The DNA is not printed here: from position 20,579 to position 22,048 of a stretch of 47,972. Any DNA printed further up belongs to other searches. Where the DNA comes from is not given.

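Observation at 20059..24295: Amidohydrolase coupled to the archaeal riboflavin reductase and divergent from cofGH: candidate for the missing pyrimidine deaminase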

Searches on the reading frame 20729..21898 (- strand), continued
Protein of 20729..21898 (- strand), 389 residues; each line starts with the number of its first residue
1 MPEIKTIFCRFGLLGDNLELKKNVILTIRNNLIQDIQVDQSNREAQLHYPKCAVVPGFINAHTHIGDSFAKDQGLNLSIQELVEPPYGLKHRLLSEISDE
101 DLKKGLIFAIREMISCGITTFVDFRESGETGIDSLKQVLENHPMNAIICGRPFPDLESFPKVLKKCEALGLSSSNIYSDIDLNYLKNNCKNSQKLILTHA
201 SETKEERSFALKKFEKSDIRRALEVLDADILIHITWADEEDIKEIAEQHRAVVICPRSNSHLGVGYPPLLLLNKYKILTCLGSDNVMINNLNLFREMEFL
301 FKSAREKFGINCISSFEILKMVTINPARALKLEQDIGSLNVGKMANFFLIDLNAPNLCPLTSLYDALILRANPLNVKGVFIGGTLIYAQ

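Call 37: find_related_loci(query=A2, collection=genome_contigs, flank=10000)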
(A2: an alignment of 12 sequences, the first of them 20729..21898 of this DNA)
Query A2 (389 aa) in genome_contigs; peptide patterns used: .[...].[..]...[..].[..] (x = any residue, [..] = any of these).
600 stretches matched a pattern (row limit reached: there are more); 432 encode a relative of the query (tblastn E <= 1e-3); the best 80 are kept; 80 distinct loci.
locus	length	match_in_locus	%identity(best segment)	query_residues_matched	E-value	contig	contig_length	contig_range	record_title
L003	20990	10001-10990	40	47-383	7e-79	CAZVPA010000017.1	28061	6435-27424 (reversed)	MAG TPA_asm: uncultured Nitrososphaerota archaeon isolate SRP141552_co1_93 genome assembly, contig: NODE_611_length_2806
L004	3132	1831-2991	39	13-389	8e-77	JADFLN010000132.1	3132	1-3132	MAG: Thaumarchaeota archaeon isolate B52T3L11 B52T3L11_NODE22828, whole genome shotgun sequence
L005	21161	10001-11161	38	13-389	2e-74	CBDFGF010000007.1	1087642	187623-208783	MAG: Nitrosopumilus sp. isolate a36a2841-119c-4c6a-b68b-3669e44482b6 genome assembly, contig: contig_7, whole genome sho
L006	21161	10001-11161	38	13-389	4e-73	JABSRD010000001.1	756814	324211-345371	MAG: Nitrosopumilus sp. isolate DT_77 DT-Nitrosopumilus-1_scaffold_1, whole genome shotgun sequence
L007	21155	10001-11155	38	6-389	1e-70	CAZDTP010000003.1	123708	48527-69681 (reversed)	MAG TPA_asm: uncultured archaeon isolate SRP214966_co7_76 genome assembly, contig: NODE_46_length_123708_cov_24.349729,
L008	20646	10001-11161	37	13-389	5e-70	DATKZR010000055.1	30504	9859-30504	MAG TPA_asm: Nitrosopumilaceae archaeon isolate SMAG_U14250 k141_1400806, whole genome shotgun sequence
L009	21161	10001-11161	37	13-389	7e-69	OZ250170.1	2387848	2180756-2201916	MAG: Nitrosopumilus sp. isolate 8ede36e8-2844-49f4-9dae-05aba3b78c45 genome assembly, chromosome: 1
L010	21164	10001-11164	36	12-389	1e-68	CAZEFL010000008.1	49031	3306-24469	MAG TPA_asm: uncultured Nitrosopumilaceae archaeon isolate SRP260945_co1_458 genome assembly, contig: NODE_906_length_49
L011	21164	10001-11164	35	13-389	2e-68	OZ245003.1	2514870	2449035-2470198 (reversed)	MAG: Nitrosopumilus sp. isolate 06edd2f6-c94f-48aa-9bd1-1087b5d73af3 genome assembly, chromosome: 1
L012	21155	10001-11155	35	5-389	2e-70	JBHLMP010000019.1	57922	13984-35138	MAG: Promethearchaeota archaeon isolate DZ2M.348 DZ2M.348@1281, whole genome shotgun sequence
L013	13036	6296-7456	35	13-389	3e-68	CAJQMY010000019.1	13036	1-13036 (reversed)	MAG: uncultured Candidatus Nitrosopumilus sp. isolate 10_20180412_Bin_MAXBIN_028_sub_1 genome assembly, contig: c_000008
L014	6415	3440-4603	35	12-389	1e-67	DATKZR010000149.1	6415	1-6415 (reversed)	MAG TPA_asm: Nitrosopumilaceae archaeon isolate SMAG_U14250 k141_3601879, whole genome shotgun sequence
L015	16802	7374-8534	35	13-389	2e-66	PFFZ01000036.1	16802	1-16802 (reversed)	MAG: Nitrosopumilales archaeon CG15_BIG_FIL_POST_REV_8_21_14_020_37_12 CG15_8_21_14_0.20_scaffold_1160_c, whole genome s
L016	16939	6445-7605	35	13-389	3e-66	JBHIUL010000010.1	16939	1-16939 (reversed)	MAG: Nitrosarchaeum sp. isolate TC2-1A-PW_bin.34 TC2-1A-PW_bin.34_contig0010, whole genome shotgun sequence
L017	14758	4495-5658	35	12-389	3e-66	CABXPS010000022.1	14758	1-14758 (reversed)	MAG: uncultured marine group I thaumarchaeote isolate AG-319-N20 genome assembly, contig: AG-319-N20_NODE_22, whole geno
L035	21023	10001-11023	34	54-386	6e-56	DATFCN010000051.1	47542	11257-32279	MAG TPA_asm: Nitrososphaera sp. isolate SMAG_U8555 k141_615316, whole genome shotgun sequence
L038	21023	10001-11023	32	54-386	6e-55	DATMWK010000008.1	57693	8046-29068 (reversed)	MAG TPA_asm: Nitrososphaera sp. isolate SMAG_U13092 k141_115579, whole genome shotgun sequence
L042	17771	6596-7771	28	13-383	4e-54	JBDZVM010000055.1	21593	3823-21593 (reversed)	MAG: Actinomycetales bacterium isolate PE_dung18 NODE_909_length_21593, whole genome shotgun sequence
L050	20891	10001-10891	33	54-381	4e-52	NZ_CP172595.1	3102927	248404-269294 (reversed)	Haloferax sp. S1W chromosome, complete genome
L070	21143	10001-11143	31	6-383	1e-49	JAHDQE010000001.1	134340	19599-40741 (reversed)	MAG: Ornatilinea sp. isolate SM3-B12.1 k141_56887, whole genome shotgun sequence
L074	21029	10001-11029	31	26-380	1e-48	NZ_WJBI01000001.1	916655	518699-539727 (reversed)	Methanosarcina sp. DH2 Scaffold_100, whole genome shotgun sequence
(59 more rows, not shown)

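Call 44: find_encoding_contigs(protein=P0129, flank=6000, max_places=3)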
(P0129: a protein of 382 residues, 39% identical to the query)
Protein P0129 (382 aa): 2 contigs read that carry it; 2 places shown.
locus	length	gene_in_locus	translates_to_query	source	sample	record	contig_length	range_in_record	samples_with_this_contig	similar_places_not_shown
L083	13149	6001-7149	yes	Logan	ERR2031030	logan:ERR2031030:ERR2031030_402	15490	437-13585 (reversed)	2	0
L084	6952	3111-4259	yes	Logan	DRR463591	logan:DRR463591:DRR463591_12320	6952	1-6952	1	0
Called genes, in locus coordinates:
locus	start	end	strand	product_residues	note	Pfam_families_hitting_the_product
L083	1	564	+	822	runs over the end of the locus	?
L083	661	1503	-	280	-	PF00378:ECH_1, PF16113:ECH_2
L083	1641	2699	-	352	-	-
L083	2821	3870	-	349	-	-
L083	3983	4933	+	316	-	PF00781:DAGK_cat, PF19279:YegS_C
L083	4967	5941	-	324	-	PF02649:GCHY-1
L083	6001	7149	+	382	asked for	PF01979:Amidohydro_1, PF07969:Amidohydro_3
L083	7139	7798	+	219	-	PF01872:RibD_C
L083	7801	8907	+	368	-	PF04055:Radical_SAM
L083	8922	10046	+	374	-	PF04055:Radical_SAM, PF19288:CofH_C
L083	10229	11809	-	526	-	PF00809:Pterin_bind (weak), PF14251:PterinBD-DUF4346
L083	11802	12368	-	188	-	PF02441:Flavoprotein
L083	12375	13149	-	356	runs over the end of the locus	PF07318:DUF1464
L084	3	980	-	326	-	?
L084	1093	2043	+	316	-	PF00781:DAGK_cat, PF19279:YegS_C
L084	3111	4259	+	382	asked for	PF01979:Amidohydro_1, PF07969:Amidohydro_3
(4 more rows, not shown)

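Call 47: list_cluster_members(proteins=[P0242, P0245, P0258, P0177, P0259, P0201, P0187, P0207, P0148, P0183])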
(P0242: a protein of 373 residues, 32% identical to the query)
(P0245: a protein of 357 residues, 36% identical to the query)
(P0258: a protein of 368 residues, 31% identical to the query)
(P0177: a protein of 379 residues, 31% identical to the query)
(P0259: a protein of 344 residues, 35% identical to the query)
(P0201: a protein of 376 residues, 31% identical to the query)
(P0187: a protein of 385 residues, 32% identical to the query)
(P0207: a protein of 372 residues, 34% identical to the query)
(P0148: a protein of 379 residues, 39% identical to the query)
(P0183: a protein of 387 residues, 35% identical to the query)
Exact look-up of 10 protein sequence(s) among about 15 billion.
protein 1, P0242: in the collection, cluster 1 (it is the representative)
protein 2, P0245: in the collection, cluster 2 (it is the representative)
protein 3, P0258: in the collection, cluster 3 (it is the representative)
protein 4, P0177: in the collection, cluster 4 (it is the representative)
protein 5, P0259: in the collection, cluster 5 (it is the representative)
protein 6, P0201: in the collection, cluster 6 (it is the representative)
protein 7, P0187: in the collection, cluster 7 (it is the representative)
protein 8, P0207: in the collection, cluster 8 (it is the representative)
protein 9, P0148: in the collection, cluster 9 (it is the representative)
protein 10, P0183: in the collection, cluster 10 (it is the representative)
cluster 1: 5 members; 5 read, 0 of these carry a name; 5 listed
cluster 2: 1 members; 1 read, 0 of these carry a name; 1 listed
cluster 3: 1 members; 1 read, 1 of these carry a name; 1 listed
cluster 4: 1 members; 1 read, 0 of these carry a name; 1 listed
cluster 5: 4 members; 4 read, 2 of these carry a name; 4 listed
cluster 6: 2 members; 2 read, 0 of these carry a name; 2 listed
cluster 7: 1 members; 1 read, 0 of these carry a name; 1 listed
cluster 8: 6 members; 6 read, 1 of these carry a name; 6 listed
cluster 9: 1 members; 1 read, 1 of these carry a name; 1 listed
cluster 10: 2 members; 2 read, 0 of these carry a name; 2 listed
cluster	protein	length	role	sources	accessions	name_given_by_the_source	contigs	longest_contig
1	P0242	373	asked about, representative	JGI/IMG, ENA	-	-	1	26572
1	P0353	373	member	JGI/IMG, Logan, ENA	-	-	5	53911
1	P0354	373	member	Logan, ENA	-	-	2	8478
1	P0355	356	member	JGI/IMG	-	-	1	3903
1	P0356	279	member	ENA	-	-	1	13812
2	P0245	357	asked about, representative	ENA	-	-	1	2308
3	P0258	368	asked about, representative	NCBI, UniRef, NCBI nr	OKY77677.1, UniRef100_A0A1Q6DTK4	MAG: Cytosine deaminase related metal-dependent hydrolase [Candidatus Methanohalarchaeum ... | Cytosine deaminase related metal-dependent hydrolase n=1 Tax=Methanohalarchaeum ...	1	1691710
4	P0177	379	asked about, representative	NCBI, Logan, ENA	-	-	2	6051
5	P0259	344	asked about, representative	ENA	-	-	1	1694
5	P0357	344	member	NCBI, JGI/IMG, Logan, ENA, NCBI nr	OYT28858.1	hypothetical protein B6U98_03835 [Thermoplasmatales archaeon ex4572_165] | MAG: hypothetical protein B6U98_03835 [Thermoplasmatales archaeon ex4572_165]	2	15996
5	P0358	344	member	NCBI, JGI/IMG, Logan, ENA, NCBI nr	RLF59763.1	MAG: hypothetical protein DRN27_01650 [Thermoplasmata archaeon]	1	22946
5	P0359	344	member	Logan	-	-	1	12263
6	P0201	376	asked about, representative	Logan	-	-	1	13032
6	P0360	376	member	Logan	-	-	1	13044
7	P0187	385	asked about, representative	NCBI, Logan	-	-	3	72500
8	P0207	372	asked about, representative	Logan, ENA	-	-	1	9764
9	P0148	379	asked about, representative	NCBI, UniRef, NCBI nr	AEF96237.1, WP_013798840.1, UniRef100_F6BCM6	amidohydrolase family protein [Methanotorris igneus] | Amidohydrolase n=1 Tax=Methanotorris igneus (strain DSM 5666 / JCM 11834 / Kol 5) ...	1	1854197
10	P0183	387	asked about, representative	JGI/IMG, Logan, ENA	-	-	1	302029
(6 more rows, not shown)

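Call 48: find_homologous_proteins(query=P0148, max_evalue=1e-40)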
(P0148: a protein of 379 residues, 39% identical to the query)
Query P0148 (379 aa): 552 proteins with E <= 1e-40 among 8000 candidates; the best 120 are listed.
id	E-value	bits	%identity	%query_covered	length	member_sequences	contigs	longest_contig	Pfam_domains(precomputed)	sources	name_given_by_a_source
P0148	8.0e-249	843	100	100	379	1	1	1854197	PF07969.18,PF01979.27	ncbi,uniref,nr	ncbi:amidohydrolase family protein [Methanotorris igneus]|uniref:Amidohydrolase n=1 Tax=Methanotorri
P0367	2.6e-225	766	89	100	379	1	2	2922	PF07969.18,PF01979.27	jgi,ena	jgi:cytosine/adenosine deaminase-related metal-dependent hydrolase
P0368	3.5e-173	594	72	98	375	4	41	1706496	PF01979.27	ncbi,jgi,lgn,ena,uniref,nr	ncbi:MAG: hypothetical protein PWP15_328 [Methanothermococcus sp.]|jgi:cytosine/adenosine deaminase-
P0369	5.0e-160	551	68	96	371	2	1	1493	PF01979.27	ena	-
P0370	1.1e-158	546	69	98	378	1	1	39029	PF01979.27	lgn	-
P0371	3.9e-158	545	69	98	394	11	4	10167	PF01979.27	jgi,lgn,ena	-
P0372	4.5e-158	544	68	97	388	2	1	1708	PF07969.18,PF01979.27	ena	-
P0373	4.7e-158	544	70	97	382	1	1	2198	PF07969.18,PF01979.27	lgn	-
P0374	1.1e-157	543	67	99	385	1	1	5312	PF01979.27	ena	-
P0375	1.3e-157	543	69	97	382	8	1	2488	PF07969.18,PF01979.27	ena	-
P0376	2.4e-156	539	65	99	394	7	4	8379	PF01979.27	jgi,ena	jgi:cytosine/adenosine deaminase-related metal-dependent hydrolase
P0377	8.7e-155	534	66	98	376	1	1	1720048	PF01979.27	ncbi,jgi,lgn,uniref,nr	ncbi:amidohydrolase [Methanococcus vannielii SB]|jgi:cytosine/adenosine deaminase-related metal-depe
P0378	1.8e-154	533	63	98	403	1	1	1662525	PF01979.27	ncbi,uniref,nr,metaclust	ncbi:amidohydrolase family protein [Methanothermococcus okinawensis]|uniref:Amidohydrolase n=1 Tax=M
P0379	3.8e-154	532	70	93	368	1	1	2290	PF01979.27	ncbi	-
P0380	4.3e-153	528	64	98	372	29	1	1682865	PF01979.27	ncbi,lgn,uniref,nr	ncbi:cytosine/adenosine deaminase-related metal-dependent hydrolase [Methanococcus maripaludis]|unir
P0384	4.5e-151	521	65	96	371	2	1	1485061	PF01979.27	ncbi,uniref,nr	ncbi:amidohydrolase family protein [Methanocaldococcus fervens]|uniref:amidohydrolase family protein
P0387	1.6e-149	516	64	96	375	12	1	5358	PF01979.27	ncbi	ncbi:MAG: amidohydrolase family protein [Methanocaldococcus sp.]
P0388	1.8e-149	516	63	96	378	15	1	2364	PF01979.27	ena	-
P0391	1.4e-147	510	62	96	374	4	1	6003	PF01979.27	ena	-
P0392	2.3e-146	506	62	96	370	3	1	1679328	PF01979.27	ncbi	ncbi:amidohydrolase family protein [Methanocaldococcus sp. 10A]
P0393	3.2e-146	505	64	96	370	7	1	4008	PF07969.18,PF01979.27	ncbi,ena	-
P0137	5.8e-81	291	44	93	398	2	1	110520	PF07969.18,PF01979.27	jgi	-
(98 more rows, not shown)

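Call 49: list_cluster_members(proteins=[P0384, P0392, P0387, P0393, P0388, P0391])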
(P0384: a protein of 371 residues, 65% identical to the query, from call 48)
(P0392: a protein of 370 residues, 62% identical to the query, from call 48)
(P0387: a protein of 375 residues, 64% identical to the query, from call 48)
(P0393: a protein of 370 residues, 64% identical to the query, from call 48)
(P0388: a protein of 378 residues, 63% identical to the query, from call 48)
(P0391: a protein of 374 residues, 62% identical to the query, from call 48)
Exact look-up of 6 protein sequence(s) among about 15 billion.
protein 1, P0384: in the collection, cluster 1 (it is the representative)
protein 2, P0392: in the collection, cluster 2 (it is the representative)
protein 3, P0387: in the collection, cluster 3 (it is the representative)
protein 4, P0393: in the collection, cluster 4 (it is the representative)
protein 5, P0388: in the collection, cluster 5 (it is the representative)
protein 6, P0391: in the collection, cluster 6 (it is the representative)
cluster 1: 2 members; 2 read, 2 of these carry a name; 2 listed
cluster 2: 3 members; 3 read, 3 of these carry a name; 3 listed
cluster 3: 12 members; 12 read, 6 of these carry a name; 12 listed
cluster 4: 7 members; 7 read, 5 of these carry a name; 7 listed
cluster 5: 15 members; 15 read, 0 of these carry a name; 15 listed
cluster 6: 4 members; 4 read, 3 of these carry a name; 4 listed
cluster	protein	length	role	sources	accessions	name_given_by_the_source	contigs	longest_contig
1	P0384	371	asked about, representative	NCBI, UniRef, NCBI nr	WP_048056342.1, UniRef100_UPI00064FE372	amidohydrolase family protein [Methanocaldococcus fervens] | amidohydrolase family protein n=1 Tax=Methanocaldococcus fervens TaxID=83171 ...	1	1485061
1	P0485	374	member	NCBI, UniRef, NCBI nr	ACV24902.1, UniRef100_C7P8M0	amidohydrolase [Methanocaldococcus fervens AG86] | Amidohydrolase n=1 Tax=Methanocaldococcus fervens (strain DSM 4213 / JCM 15782 / AG86) ...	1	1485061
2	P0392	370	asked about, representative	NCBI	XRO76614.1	amidohydrolase family protein [Methanocaldococcus sp. 10A]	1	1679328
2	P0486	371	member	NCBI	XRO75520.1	amidohydrolase family protein [Methanocaldococcus sp. 28A]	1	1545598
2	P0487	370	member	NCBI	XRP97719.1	amidohydrolase family protein [Methanocaldococcus sp. 16A]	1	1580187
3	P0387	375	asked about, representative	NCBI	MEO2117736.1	MAG: amidohydrolase family protein [Methanocaldococcus sp.]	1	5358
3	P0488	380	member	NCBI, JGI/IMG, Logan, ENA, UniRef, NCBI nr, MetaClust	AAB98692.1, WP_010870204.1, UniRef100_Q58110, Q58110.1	atrazine chlorohydrolase isolog [Methanocaldococcus jannaschii DSM 2661] | Uncharacterized protein MJ0699 n=1 Tax=Methanocaldococcus jannaschii (strain ATCC 43067 / ... | amidohydrolase family protein [Methanocaldococcus jannaschii]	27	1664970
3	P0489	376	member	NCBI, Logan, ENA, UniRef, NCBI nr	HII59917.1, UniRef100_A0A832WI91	TPA: amidohydrolase family protein [Methanocaldococcus jannaschii] | Amidohydrolase family protein n=1 Tax=Methanocaldococcus jannaschii TaxID=2190 ... | amidohydrolase family protein [Methanocaldococcus jannaschii]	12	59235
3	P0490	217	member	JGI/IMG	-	cytosine/adenosine deaminase-related metal-dependent hydrolase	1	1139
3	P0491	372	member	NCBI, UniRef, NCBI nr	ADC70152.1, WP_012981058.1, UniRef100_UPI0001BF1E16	amidohydrolase [Methanocaldococcus sp. FS406-22] | amidohydrolase family protein n=1 Tax=Methanocaldococcus sp. (strain FS406-22) ... | amidohydrolase family protein [Methanocaldococcus sp. FS406-22]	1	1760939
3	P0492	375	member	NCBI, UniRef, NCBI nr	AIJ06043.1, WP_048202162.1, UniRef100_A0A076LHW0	amidohydrolase 2 [Methanocaldococcus bathoardescens] | Amidohydrolase 2 n=1 Tax=Methanocaldococcus bathoardescens TaxID=1301915 ... | amidohydrolase family protein [Methanocaldococcus bathoardescens]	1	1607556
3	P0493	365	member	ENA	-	-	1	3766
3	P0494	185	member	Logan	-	-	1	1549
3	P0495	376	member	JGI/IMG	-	-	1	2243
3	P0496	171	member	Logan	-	-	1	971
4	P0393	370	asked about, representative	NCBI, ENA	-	-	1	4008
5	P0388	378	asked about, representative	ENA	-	-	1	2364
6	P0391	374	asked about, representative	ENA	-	-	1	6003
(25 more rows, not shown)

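Call 51: search_protein_families(library=ncbifam, proteins=[P0488, P0148, L050:9881-10894:+, L005:9977-11167:+, L074:9929-11038:+], max_evalue=1e-20)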
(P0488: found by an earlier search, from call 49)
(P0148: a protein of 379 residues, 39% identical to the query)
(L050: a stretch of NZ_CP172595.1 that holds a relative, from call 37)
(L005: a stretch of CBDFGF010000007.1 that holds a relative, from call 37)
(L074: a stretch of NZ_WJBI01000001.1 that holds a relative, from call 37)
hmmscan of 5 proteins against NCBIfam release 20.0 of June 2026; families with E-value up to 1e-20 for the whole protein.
P0488 (380 aa): 3 families
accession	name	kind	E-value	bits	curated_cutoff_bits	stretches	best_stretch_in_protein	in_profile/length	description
NF005552.0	PRK07213.1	equivalog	3.4e-177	589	294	1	4-378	2-380/382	chlorohydrolase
NF006252.0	PRK08393.1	equivalog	9.1e-27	94.1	617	1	6-370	5-388/424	N-ethylammeline chlorohydrolase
NF005540.0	PRK07203.1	equivalog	5.2e-22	78.1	444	0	196-358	218-390/444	putative aminohydrolase SsnA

P0148 (379 aa): 6 families
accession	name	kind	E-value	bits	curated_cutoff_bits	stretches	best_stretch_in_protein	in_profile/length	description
NF005552.0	PRK07213.1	equivalog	3.2e-175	582.6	294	1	1-372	3-379/382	chlorohydrolase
NF006252.0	PRK08393.1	equivalog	3.4e-26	92.3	617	1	7-369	10-392/424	N-ethylammeline chlorohydrolase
NF006549.0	PRK09045.1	equivalog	3.8e-22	78.5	540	1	41-332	62-370/444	TRZ/ATZ family hydrolase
NF004701.0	PRK06038.1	equivalog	1.2e-21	77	609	1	11-337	17-362/432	N-ethylammeline chlorohydrolase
NF005540.0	PRK07203.1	equivalog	1.4e-21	76.7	444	0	165-340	193-377/444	putative aminohydrolase SsnA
NF004995.0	PRK06380.1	subfamily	6.3e-21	74.8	567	0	11-356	15-379/418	metal-dependent hydrolase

L050:9881-10894:+ (337 aa): 1 family
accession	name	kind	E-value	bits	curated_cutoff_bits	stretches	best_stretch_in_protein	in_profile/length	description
NF005552.0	PRK07213.1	equivalog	9.9e-88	294.6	294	1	3-335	5-375/382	chlorohydrolase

L005:9977-11167:+ (396 aa): 10 families
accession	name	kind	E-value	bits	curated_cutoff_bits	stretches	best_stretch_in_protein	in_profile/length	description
NF005552.0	PRK07213.1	equivalog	1.5e-97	326.9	294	1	1-387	2-377/382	chlorohydrolase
NF006252.0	PRK08393.1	equivalog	6.2e-37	127.6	617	1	199-392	198-398/424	N-ethylammeline chlorohydrolase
NF006549.0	PRK09045.1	equivalog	2.1e-33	115.6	540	1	205-391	218-413/444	TRZ/ATZ family hydrolase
NF006056.0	PRK08204.1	subfamily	6.1e-33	114.3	391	1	237-392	246-415/449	hypothetical protein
NF004701.0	PRK06038.1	equivalog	2.1e-32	112.4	609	1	2-392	7-401/432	N-ethylammeline chlorohydrolase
NF004995.0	PRK06380.1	subfamily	2e-29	102.8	567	1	2-392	4-398/418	metal-dependent hydrolase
NF005557.0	PRK07228.1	equivalog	2.8e-29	102.1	522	1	208-393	217-413/445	5'-deoxyadenosine deaminase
NF006055.0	PRK08203.1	equivalog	4.4e-25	88.1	532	0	240-392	271-425/455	8-oxoguanine deaminase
NF009059.0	PRK12393.1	equivalog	1.4e-24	86.7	543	0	241-392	276-430/460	amidohydrolase family protein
NF005540.0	PRK07203.1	equivalog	2.1e-22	79.4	444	1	1-392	2-413/444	putative aminohydrolase SsnA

L074:9929-11038:+ (369 aa): 2 families
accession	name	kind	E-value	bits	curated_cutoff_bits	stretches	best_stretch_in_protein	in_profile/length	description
NF005552.0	PRK07213.1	equivalog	7.5e-88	295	294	1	8-366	5-375/382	chlorohydrolase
NF006549.0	PRK09045.1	equivalog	5.6e-21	74.7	540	0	221-356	251-397/444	TRZ/ATZ family hydrolase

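Call 53: search_solved_structures(query=A1, max_evalue=1e-8, show_alignments=0)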
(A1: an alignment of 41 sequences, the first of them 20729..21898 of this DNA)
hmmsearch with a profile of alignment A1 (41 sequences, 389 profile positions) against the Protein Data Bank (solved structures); distinct sequences matched with E-value up to 1e-8: 63 (the best 60 are shown).
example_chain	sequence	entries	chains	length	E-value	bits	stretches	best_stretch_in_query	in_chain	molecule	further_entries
3lnp_A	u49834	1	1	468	1.1e-53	185.6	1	22-386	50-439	Amidohydrolase family Protein OLEI01672_1_465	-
4v1x_A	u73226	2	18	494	5.3e-49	170.2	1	173-388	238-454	ATRAZINE CHLOROHYDROLASE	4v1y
4dyk_A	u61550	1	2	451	1.2e-47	165.8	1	21-385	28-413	AMIDOHYDROLASE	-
4gbd_A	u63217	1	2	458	1.3e-47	165.7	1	21-385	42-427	Putative uncharacterized protein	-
4f0r_A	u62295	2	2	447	4e-44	154.2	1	172-386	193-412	5-methylthioadenosine/S-adenosylhomocysteine deaminase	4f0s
4dzh_A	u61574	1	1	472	8.6e-44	153.1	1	164-383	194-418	AMIDOHYDROLASE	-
7ww2_A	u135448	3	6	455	3.6e-38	134.6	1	20-387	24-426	8-oxoguanine deaminase | Hydroxydechloroatrazine ethylaminohydrolase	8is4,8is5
1j6p_A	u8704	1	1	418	6.8e-38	133.7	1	24-386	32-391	METAL-DEPENDENT HYDROLASE OF CYTOSINEDEMANIASE/CHLOROHYDROLASE FAMILY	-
1p1m_A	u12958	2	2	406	7.1e-38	133.6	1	24-386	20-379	Hypothetical protein TM0936 | Uncharacterized protein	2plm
3hpa_A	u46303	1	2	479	3.7e-34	121.4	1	22-387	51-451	AMIDOHYDROLASE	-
6ohb_A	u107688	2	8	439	1.3e-30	109.7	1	15-388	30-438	Guanine deaminase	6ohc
2i9u_A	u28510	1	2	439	2.9e-26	95.4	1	176-386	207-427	Cytosine/guanine deaminase related protein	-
2paj_A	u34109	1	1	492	8.7e-26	93.8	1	175-385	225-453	putative cytosine/guanine deaminase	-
6oh9_A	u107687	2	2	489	2.7e-25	92.2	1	47-355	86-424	Yeast Guanine Deaminase | Probable guanine deaminase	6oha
3e0l_A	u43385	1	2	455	1.1e-24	90.2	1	48-385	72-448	Guanine deaminase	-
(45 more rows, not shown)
